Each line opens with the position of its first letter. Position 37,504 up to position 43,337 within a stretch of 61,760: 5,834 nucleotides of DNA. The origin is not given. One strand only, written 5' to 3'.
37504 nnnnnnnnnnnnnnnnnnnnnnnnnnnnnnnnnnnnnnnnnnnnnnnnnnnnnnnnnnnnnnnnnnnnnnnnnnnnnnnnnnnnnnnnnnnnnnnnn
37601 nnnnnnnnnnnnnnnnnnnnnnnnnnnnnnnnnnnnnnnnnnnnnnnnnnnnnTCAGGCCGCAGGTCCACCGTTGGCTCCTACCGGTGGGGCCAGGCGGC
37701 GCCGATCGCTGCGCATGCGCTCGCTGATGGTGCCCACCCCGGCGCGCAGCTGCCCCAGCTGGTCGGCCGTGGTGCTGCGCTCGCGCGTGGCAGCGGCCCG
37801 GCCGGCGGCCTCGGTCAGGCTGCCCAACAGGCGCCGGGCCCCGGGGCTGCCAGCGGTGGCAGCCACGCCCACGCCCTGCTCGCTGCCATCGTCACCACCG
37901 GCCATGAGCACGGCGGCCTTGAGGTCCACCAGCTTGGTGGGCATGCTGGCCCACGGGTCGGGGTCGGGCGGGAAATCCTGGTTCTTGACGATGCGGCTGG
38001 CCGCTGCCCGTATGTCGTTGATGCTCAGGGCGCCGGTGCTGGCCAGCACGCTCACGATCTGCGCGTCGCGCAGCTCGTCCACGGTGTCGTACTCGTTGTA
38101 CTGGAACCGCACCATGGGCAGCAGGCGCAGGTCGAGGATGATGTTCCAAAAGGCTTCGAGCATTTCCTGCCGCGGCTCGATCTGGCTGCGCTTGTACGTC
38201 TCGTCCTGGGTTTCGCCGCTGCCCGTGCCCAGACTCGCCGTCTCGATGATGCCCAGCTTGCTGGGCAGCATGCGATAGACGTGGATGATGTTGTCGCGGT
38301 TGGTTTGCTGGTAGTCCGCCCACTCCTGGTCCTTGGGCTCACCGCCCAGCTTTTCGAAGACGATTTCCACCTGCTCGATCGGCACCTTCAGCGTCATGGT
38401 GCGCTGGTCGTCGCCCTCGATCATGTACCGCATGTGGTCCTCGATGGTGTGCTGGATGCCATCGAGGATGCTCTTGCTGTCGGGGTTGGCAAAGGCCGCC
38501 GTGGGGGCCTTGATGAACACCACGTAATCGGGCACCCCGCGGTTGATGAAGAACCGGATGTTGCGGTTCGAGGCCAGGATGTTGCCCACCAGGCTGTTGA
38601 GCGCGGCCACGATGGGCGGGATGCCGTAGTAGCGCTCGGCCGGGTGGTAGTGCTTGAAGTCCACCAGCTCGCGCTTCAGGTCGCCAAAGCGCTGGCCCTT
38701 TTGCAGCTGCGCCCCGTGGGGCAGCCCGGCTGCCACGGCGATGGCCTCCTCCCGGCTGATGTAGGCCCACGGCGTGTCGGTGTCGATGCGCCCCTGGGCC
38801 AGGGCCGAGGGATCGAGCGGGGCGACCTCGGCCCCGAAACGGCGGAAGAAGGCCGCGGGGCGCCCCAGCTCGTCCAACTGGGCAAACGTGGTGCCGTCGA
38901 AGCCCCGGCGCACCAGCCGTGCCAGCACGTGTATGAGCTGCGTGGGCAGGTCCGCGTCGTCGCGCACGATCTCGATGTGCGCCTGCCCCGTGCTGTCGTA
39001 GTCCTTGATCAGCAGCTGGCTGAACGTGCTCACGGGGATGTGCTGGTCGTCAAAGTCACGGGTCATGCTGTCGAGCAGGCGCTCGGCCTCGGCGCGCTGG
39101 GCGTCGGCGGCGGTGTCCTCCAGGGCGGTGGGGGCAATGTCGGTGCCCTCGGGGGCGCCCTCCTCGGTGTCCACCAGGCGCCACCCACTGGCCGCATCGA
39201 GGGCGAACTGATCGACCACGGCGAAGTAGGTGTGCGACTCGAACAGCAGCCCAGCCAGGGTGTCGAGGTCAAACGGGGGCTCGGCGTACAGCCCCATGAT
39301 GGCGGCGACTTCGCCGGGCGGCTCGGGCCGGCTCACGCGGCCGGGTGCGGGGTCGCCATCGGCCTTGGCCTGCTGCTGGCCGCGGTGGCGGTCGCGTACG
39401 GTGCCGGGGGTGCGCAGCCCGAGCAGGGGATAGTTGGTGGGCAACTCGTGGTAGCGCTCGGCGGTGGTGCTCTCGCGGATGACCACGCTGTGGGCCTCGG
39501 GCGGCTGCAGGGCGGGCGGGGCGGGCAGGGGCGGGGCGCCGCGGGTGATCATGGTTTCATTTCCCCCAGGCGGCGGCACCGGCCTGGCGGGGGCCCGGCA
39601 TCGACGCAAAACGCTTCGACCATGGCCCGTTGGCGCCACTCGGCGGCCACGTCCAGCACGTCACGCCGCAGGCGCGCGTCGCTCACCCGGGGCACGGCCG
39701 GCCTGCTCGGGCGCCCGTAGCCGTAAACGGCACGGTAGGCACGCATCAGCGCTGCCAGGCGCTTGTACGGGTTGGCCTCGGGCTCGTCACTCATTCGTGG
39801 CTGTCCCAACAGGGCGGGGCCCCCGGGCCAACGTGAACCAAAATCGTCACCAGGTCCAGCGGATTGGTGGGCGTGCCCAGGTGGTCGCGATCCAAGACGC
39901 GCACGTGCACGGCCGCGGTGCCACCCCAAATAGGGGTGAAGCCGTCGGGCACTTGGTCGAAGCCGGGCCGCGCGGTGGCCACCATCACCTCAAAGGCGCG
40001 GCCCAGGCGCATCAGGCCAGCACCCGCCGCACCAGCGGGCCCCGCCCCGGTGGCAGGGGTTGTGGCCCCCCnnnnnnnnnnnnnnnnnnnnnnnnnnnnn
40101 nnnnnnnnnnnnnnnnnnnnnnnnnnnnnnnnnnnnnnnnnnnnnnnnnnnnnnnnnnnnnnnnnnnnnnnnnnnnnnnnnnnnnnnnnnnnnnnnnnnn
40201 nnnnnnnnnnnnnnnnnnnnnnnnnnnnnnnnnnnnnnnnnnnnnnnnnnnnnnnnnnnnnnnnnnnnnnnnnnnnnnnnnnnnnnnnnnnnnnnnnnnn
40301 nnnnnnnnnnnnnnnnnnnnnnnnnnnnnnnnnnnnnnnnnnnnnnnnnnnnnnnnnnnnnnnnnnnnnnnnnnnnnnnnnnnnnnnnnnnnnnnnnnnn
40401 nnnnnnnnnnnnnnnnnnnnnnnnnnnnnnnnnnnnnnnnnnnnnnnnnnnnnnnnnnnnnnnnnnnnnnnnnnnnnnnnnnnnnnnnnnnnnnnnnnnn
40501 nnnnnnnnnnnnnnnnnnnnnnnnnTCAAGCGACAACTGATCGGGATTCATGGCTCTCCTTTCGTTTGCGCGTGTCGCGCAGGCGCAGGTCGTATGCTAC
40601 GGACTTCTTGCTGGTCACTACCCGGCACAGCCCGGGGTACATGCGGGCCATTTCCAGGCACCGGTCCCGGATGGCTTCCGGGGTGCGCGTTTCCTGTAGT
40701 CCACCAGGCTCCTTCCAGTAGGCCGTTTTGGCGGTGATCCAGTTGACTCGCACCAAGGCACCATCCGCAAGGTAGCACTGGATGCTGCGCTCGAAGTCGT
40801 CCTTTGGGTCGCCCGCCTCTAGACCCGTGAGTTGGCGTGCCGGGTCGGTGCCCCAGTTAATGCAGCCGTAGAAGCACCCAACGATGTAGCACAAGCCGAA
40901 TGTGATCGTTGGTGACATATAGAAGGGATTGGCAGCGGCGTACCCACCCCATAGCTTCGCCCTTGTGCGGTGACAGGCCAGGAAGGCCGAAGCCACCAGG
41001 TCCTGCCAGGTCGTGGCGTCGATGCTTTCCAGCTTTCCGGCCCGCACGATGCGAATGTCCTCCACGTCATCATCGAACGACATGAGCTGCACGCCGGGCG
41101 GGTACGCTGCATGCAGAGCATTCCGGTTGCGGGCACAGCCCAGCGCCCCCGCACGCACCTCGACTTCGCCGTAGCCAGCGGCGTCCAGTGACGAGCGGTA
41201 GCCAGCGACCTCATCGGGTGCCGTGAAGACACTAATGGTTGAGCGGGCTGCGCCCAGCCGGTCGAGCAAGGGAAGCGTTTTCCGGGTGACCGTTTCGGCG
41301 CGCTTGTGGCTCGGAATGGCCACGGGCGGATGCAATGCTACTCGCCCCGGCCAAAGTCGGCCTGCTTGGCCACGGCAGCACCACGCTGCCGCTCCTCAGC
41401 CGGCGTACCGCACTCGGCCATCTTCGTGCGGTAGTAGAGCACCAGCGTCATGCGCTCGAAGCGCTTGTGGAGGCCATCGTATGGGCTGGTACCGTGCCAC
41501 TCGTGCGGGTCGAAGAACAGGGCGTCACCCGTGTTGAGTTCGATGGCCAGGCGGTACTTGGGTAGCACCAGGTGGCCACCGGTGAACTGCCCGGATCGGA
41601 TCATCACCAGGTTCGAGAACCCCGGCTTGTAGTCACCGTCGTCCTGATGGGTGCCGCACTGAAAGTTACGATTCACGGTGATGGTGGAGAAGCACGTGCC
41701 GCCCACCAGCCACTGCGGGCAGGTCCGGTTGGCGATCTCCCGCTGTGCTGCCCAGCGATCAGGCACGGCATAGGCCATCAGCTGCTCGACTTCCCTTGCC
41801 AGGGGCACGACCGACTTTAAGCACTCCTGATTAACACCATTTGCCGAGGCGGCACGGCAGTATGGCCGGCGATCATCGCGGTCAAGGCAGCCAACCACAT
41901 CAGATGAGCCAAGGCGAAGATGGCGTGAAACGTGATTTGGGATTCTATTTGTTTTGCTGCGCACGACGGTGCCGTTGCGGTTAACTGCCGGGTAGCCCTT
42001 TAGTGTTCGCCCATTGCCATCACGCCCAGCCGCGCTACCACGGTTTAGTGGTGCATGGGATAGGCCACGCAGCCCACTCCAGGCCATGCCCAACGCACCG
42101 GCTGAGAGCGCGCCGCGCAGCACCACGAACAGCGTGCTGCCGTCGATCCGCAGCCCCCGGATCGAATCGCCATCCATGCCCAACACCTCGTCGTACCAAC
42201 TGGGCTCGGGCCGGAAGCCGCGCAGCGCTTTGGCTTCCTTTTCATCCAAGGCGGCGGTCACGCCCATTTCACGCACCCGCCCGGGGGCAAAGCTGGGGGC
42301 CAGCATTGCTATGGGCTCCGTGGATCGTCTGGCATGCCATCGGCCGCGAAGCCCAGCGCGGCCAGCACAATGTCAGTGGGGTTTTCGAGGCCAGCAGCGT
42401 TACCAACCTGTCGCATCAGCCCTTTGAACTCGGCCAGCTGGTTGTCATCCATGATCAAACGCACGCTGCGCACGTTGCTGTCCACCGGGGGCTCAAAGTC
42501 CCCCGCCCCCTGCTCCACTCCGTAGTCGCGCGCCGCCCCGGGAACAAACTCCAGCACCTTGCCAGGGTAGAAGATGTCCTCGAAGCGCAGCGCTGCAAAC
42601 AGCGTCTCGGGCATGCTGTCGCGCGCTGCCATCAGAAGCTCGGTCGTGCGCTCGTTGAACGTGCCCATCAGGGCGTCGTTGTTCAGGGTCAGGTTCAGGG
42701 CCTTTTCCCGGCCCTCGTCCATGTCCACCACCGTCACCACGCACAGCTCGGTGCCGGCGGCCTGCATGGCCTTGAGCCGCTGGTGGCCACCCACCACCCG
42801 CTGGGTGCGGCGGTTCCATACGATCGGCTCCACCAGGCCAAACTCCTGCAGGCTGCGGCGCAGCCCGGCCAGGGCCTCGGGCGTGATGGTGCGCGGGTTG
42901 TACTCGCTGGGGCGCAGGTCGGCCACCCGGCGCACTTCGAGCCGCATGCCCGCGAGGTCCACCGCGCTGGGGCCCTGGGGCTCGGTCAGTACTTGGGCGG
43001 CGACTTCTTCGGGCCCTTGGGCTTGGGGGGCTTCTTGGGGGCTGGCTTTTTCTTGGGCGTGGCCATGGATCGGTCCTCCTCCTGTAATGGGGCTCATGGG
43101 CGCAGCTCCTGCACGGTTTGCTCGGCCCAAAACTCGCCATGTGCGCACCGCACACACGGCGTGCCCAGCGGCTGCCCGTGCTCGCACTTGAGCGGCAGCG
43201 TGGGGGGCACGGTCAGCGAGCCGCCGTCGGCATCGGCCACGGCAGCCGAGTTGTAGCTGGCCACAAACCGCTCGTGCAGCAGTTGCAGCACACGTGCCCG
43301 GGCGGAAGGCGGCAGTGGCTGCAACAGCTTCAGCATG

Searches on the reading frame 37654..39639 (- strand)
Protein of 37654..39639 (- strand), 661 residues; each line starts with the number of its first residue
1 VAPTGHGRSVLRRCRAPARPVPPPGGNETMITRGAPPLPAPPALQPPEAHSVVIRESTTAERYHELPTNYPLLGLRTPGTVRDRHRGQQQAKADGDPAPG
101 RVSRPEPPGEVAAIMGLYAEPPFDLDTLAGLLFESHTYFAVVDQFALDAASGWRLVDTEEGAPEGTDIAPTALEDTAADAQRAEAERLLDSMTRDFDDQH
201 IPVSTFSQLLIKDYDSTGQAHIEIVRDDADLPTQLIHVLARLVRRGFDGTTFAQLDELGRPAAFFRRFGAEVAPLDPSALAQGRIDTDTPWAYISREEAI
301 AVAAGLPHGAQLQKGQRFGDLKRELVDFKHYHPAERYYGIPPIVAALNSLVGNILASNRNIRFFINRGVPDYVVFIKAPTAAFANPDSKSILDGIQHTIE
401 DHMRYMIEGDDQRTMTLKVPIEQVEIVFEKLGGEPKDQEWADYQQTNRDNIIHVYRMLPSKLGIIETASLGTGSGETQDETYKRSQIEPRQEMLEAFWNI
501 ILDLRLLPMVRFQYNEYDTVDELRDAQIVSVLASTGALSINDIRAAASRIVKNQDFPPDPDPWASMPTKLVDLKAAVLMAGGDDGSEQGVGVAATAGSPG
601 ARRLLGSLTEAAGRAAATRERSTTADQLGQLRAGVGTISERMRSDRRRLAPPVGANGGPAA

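Call 62: find_related_loci(query=A3, collection=viral_contigs, flank=10000)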
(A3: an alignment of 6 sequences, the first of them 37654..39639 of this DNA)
Query A3 (661 aa) in viral_contigs; peptide patterns used: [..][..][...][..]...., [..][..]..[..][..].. (x = any residue, [..] = any of these).
108 stretches matched a pattern; 23 encode a relative of the query (tblastn E <= 1e-3); 23 distinct loci.
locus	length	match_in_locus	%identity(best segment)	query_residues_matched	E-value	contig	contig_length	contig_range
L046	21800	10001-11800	57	30-639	0e+0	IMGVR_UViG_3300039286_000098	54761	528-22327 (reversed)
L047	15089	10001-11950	54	16-658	0e+0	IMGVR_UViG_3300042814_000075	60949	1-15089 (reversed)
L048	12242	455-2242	56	48-658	0e+0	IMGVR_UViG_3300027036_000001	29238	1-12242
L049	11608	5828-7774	54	16-659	0e+0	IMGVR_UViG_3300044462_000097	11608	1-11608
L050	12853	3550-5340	56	48-659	0e+0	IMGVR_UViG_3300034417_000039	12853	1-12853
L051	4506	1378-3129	57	48-642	0e+0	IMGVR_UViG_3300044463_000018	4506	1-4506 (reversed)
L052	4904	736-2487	57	48-642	0e+0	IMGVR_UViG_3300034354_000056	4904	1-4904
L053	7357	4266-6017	57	48-642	0e+0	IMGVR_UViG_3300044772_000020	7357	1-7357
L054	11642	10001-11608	60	48-586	0e+0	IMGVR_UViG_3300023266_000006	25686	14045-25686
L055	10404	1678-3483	56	26-638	0e+0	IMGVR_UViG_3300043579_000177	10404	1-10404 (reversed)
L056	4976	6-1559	57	128-659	0e+0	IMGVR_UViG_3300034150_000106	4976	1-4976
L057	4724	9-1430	58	170-657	3e-180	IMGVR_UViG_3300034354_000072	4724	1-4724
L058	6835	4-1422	58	160-642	6e-176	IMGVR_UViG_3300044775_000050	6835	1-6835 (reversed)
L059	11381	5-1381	58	185-657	3e-171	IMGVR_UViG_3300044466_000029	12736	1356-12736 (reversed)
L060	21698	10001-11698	43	14-609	7e-135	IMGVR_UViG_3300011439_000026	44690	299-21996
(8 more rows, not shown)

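Call 116: search_dna_similar(query=window:37654-39639:-, collection=phages, mode=protein, max_rows=12)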
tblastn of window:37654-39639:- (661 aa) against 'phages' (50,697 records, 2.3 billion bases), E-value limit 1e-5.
Records with a match: 149; places in all: 149; records where one place covers at least 80% of the query: 0.
Best place of each record, by identity: <60% 149.
By first word of the organism name: Streptomyces 127; Rhodococcus 7; Methanobacterium 5; Natrialba 4; Methanothermobacter 2; Halobacterium 2; Caudoviricetes 2.
By host as written in the record: Streptomyces griseus ATCC 10137 52; Streptomyces lividans JI 1326 29; Streptomyces viridochromogenes DSM40736 12; Streptomyces sanglieri UNT16F27A 9; - 8; Streptomyces griseofuscus ATCC 23916 7; Streptomyces mirabilis NRRL B-2400 7; Rhodococcus erythropolis RIA 643 6; and 12 more.
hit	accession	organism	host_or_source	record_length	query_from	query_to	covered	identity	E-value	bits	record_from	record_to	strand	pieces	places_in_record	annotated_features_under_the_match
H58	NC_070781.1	Streptomyces phage Tomas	Streptomyces sanglieri UNT16F27A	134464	74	545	71%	25.2%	6e-19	98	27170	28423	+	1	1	51: portal protein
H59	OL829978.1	Streptomyces phage Tomas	Streptomyces sanglieri UNT16F27A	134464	74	545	71%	25.2%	6e-19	98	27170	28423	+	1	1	51: portal protein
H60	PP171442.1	Streptomyces phage Naboo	soil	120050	74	545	71%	25.2%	1e-18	97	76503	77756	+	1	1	record has no annotation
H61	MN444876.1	Streptomyces phage Daubenski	Streptomyces griseus ATCC 10137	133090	73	545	72%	25.1%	4e-19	99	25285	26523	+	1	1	45: portal protein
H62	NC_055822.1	Streptomyces phage Daubenski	Streptomyces griseus ATCC 10137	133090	73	545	72%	25.1%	4e-19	99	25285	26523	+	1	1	45: portal protein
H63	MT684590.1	Streptomyces phage LilMartin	Streptomyces viridochromogenes DSM40736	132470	73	545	72%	24.7%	2e-19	100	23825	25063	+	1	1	44: portal protein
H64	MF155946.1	Streptomyces phage Mildred21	Streptomyces viridochromogenes DSM40736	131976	73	545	72%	24.5%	7e-19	98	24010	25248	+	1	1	portal protein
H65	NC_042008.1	Streptomyces phage Mildred21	Streptomyces viridochromogenes DSM40736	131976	73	545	72%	24.5%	7e-19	98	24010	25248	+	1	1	portal protein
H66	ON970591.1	Streptomyces phage Angela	Streptomyces griseus ATCC 10137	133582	73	545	72%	24.4%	1e-19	100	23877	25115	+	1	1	44: portal protein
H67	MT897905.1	Streptomyces phage MulchMansion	Streptomyces viridochromogenes DSM40736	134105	73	545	72%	24.4%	1e-19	100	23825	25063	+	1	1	44: portal protein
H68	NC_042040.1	Rhodococcus phage Trina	Rhodococcus erythropolis RIA 643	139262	105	544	67%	25.9%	7e-21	103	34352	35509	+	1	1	portal protein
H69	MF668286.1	Rhodococcus phage Trina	Rhodococcus erythropolis RIA 643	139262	105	544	67%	25.9%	7e-21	103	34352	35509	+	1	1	portal protein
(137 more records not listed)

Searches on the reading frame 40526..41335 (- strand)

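Call 26: search_protein_families(library=pfam, proteins=[window:40526-41335:-], max_evalue=0.001)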
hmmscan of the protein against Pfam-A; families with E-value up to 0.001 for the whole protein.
window:40526-41335:- (269 aa): 1 family
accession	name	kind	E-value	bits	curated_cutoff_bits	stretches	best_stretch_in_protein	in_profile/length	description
PF20691.3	TAGT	-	2e-09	38.1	27.5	1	4-212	2-205/205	TET-Associated Glycosyltransferase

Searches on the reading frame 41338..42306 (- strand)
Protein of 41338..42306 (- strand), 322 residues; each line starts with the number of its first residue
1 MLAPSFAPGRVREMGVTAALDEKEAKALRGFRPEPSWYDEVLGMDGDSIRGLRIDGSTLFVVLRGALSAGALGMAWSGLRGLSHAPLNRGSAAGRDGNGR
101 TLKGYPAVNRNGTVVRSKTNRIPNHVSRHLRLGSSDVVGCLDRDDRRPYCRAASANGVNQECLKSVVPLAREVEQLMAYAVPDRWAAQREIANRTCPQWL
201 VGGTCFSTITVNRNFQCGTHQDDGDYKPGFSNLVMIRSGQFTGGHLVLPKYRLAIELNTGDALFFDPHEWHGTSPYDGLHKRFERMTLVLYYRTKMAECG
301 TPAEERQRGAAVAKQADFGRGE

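Call 26: search_protein_families(library=pfam, proteins=[window:41338-42306:-], max_evalue=0.001)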
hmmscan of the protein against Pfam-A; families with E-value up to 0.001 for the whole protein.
window:41338-42306:- (322 aa): 1 family
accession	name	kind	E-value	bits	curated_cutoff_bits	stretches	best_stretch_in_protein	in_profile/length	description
PF12851.13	Tet_JBP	-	1.3e-18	67.2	34.9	1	149-293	16-163/164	Oxygenase domain of the 2OGFeDO superfamily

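Call 54: find_related_loci(query=window:41338-42306:-, collection=viral_contigs, flank=4000)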
Query window:41338-42306:- (322 aa) in viral_contigs; peptide patterns used: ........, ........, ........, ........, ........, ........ (x = any residue, [..] = any of these).
6 stretches matched a pattern; 2 encode a relative of the query (tblastn E <= 1e-3); 2 distinct loci.
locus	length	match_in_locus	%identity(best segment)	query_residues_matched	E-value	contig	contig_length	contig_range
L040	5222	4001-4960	64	1-320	3e-137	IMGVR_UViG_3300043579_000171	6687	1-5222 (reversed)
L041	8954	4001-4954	60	1-318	5e-127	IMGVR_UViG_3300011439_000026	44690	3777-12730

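Call 60: find_related_loci(query=A2, collection=viral_contigs, flank=3000)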
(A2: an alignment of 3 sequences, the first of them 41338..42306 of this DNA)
Query A2 (322 aa) in viral_contigs; peptide patterns used: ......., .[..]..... (x = any residue, [..] = any of these).
29 stretches matched a pattern; 4 encode a relative of the query (tblastn E <= 1e-3); 4 distinct loci.
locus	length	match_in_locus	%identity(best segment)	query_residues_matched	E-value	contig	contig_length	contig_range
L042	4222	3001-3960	64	1-320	2e-137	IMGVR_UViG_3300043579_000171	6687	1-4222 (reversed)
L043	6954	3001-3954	60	1-318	9e-127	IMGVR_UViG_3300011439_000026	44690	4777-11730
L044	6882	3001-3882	36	20-308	1e-59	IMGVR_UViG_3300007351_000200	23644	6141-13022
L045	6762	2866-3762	34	11-309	6e-56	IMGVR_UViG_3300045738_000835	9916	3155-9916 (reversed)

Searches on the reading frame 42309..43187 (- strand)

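Call 26: search_protein_families(library=pfam, proteins=[window:42309-43187:-], max_evalue=0.001)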
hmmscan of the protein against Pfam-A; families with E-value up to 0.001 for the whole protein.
window:42309-43187:- (292 aa): 1 family
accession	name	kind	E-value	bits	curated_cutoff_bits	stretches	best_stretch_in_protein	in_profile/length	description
PF02195.25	ParB_N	-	1.4e-06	28.7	26.3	1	86-160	6-84/95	ParB N-terminal domain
